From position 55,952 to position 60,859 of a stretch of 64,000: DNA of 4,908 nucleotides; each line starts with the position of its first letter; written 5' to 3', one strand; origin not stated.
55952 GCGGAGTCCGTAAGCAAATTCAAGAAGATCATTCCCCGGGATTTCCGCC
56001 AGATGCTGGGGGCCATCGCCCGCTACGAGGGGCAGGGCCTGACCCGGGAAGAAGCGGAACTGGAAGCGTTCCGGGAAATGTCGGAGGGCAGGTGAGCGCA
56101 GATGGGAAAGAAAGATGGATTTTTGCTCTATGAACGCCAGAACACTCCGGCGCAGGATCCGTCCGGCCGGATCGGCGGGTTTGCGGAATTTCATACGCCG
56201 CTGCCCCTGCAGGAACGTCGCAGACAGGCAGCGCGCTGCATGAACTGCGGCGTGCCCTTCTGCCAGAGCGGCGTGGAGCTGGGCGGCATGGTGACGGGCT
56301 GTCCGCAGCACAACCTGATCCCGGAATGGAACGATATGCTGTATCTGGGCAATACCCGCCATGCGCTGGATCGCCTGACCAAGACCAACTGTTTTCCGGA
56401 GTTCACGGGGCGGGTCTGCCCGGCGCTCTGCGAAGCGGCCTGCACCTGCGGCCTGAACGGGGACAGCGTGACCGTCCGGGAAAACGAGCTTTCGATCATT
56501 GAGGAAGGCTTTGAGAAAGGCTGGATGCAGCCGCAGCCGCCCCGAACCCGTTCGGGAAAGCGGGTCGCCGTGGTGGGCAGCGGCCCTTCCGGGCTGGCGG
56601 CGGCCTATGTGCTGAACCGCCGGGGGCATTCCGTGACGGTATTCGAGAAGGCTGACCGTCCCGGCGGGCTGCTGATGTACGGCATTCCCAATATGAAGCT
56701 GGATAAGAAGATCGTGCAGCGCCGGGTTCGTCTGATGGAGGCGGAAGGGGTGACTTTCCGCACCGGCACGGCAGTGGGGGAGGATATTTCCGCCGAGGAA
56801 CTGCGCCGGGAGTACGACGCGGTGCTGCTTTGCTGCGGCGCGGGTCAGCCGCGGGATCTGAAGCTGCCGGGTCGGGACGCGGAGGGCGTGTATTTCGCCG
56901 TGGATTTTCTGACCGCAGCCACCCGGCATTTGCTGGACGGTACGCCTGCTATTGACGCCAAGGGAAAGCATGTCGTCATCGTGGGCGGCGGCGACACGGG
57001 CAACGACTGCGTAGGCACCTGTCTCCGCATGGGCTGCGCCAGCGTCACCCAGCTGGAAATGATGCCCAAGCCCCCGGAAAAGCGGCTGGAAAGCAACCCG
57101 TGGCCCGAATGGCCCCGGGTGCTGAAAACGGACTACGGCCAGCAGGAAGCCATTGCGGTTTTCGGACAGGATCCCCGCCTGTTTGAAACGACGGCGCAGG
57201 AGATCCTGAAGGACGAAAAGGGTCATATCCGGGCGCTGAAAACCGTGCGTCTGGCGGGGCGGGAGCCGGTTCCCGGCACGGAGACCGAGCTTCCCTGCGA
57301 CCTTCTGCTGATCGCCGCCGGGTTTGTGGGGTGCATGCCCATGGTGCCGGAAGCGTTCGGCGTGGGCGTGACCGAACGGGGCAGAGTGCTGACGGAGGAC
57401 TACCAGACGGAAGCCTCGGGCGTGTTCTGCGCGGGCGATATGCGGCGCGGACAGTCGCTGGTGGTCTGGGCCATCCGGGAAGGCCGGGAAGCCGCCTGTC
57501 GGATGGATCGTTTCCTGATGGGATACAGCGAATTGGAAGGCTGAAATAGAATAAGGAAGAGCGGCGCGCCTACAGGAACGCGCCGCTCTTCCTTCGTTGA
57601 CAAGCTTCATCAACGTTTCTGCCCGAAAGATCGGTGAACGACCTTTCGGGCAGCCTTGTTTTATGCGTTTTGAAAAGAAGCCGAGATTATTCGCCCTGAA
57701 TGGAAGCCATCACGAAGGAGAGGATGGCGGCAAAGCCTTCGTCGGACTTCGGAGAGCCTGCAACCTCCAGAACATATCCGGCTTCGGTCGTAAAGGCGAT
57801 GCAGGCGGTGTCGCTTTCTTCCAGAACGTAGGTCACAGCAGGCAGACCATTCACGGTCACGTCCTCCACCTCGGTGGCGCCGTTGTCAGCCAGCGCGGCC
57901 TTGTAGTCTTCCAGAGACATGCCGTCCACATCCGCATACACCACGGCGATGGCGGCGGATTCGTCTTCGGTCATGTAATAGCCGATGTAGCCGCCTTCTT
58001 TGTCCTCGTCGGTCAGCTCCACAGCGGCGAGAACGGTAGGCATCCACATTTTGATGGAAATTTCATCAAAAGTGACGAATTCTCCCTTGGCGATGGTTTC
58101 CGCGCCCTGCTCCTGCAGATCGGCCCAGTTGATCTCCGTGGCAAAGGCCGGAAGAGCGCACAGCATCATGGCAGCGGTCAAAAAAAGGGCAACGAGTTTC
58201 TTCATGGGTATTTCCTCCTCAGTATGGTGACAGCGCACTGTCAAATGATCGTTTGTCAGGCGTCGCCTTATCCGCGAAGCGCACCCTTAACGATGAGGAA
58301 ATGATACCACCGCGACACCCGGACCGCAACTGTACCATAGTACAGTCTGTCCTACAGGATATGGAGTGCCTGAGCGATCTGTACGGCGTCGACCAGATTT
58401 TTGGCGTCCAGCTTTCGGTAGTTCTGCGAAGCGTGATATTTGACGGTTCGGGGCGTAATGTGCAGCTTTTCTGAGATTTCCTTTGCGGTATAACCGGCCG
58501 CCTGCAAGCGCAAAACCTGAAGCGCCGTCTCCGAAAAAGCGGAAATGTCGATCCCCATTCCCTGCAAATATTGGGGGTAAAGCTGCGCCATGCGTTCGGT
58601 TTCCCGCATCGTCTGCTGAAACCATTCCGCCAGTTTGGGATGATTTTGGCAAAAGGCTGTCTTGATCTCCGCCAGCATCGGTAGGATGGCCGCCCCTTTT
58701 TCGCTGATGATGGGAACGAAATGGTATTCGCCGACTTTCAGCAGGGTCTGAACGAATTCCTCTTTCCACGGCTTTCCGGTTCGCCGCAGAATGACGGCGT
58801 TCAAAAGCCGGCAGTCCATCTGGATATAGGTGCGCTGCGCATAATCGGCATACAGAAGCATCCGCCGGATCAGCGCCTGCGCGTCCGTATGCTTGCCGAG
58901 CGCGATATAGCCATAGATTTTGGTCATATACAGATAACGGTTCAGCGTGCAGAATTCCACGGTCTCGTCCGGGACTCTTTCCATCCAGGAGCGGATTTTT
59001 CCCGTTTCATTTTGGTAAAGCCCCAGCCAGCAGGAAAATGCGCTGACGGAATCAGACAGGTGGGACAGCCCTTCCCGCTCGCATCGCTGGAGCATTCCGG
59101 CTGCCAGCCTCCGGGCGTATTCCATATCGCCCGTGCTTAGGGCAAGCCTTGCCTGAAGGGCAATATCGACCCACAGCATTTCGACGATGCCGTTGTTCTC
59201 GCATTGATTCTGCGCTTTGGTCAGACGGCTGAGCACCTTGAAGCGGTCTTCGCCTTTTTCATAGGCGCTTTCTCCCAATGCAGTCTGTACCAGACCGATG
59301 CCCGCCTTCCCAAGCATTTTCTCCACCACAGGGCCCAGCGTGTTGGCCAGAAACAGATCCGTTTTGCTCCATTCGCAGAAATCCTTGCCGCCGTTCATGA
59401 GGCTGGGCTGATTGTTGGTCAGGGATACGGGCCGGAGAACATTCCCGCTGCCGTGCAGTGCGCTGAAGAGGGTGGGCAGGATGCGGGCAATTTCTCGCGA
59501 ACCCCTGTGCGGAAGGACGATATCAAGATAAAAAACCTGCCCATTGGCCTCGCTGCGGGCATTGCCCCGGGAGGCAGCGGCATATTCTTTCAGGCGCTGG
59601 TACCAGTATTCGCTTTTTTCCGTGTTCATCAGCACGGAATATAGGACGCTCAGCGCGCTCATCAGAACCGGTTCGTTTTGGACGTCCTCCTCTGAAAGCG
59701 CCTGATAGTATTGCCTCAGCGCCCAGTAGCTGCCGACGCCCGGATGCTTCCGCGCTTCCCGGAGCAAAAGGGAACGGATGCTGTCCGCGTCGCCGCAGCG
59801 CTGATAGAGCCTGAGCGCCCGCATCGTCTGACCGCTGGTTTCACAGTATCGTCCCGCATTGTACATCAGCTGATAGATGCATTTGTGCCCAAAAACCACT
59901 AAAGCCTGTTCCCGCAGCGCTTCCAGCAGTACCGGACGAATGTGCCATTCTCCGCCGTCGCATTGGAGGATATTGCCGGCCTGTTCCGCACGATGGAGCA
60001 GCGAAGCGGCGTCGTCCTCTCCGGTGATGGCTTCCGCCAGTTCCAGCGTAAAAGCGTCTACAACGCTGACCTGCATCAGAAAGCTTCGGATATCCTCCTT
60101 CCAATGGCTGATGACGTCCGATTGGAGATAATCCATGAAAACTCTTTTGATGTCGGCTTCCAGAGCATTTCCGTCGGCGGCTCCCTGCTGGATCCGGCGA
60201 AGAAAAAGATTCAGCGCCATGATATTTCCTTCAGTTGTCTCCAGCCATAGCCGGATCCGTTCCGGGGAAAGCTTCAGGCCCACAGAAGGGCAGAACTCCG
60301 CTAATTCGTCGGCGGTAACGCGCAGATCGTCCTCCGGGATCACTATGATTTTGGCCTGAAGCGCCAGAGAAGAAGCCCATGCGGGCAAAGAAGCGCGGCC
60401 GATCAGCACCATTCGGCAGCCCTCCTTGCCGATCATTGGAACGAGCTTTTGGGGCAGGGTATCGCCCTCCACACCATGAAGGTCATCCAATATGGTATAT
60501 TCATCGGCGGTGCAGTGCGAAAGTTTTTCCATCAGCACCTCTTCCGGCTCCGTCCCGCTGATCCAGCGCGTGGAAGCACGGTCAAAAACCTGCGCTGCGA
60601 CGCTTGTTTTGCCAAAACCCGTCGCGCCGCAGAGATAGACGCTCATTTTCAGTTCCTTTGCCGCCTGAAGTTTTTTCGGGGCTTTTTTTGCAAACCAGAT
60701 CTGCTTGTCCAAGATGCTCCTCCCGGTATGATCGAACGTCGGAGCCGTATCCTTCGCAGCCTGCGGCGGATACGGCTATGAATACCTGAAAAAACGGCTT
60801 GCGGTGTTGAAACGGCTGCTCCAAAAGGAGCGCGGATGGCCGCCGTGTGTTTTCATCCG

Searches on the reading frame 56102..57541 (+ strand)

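Call 53: search_protein_families(library=pfam, proteins=[window:56102-57541:+], max_evalue=0.00001)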
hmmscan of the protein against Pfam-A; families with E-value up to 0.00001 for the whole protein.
window:56102-57541:+ (480 aa): 9 families
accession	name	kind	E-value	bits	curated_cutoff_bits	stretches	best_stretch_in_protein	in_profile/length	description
PF07992.20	Pyr_redox_2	-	1.6e-29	103.7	26.1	2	154-324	2-177/291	Pyridine nucleotide-disulphide oxidoreductase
PF14691.11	Fer4_20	-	5.9e-16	58.7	25.8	1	26-139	4-111/113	Dihydroprymidine dehydrogenase domain II, 4Fe-4S cluster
PF00070.33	Pyr_redox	-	1.2e-14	54.9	22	1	154-226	1-64/82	Pyridine nucleotide-disulphide oxidoreductase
PF01266.30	DAO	-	1.3e-12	48.3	27.9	1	154-188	1-35/353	FAD dependent oxidoreductase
PF13450.12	NAD_binding_8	-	1e-11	45.4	21.9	1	157-190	1-34/68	NAD(P)-binding Rossmann-like domain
PF01593.30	Amino_oxidase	-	2.8e-08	33.9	19.8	1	163-190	2-29/443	Flavin containing amine oxidoreductase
PF00890.30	FAD_binding_2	-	3.3e-07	30.3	20.4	0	155-189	2-36/414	FAD binding domain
PF03486.20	HI0933_like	-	2.3e-06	27.7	50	0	154-189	2-37/244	HI0933-like protein Rossmann domain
PF12831.13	FAD_oxidored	-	3.4e-06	27.1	27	1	155-196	2-43/416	FAD dependent oxidoreductase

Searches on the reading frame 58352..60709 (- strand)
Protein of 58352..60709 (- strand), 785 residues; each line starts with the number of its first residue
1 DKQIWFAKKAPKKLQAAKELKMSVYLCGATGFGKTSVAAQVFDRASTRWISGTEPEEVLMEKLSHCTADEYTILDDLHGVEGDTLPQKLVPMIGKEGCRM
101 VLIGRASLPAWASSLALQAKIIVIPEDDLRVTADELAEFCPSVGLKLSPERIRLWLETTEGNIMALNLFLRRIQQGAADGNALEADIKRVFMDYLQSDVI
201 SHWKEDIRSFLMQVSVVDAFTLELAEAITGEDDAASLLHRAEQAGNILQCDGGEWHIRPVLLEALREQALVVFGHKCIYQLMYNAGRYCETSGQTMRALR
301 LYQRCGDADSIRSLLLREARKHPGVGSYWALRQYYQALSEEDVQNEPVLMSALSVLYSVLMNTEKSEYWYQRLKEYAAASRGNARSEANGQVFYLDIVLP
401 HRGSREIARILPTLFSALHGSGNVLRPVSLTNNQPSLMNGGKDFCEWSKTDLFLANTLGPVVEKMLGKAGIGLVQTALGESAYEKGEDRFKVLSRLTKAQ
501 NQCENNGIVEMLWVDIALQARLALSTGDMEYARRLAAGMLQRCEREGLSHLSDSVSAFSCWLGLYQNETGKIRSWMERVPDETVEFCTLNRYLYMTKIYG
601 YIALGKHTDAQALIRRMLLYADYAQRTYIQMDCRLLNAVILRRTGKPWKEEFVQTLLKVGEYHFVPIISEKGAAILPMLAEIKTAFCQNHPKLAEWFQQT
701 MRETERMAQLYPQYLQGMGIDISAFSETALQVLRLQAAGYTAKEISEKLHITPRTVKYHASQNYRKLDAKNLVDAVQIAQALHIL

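Call 53: search_protein_families(library=pfam, proteins=[window:58352-60709:-], max_evalue=0.00001)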
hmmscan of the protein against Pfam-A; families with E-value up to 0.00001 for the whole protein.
window:58352-60709:- (785 aa): 1 family
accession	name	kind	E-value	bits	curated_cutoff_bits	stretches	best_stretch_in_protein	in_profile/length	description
PF00196.25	GerE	-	1.7e-14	53.6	23.5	1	725-779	3-57/57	Bacterial regulatory proteins, luxR family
